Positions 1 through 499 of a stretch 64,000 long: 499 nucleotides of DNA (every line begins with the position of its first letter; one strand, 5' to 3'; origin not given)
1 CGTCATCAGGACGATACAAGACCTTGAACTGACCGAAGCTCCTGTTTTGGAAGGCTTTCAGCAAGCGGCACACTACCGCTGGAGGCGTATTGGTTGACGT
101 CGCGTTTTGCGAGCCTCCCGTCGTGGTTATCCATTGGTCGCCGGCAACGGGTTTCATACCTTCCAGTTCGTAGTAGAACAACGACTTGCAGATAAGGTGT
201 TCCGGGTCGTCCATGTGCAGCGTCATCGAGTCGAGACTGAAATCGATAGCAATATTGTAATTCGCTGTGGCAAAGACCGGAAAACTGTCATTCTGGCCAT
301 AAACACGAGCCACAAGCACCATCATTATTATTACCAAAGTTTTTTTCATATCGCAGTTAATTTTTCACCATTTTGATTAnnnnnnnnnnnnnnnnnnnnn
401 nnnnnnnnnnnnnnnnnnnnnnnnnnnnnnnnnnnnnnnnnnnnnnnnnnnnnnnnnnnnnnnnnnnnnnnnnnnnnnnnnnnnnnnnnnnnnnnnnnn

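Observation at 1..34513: A 34-kb co-directional locus: T9SS-cargo repeat protein, TPR sensor kinase and NarL-type regulator, followed by a 28-kb gene and then two unknown secreted proteins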

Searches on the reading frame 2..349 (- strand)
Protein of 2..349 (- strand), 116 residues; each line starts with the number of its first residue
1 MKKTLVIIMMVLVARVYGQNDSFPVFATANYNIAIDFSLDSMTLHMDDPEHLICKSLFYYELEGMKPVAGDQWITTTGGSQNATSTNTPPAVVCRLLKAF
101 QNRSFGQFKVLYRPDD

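Call 9: search_protein_families(library=pfam, proteins=[window:2-349:-], max_evalue=0.01)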
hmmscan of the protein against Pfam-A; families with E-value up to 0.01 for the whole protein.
window:2-349:- (116 aa): 0 families

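Call 11: search_protein_families(library=ncbifam, proteins=[window:2-349:-], max_evalue=0.01)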
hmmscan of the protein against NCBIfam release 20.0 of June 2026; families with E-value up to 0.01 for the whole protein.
window:2-349:- (116 aa): 0 families
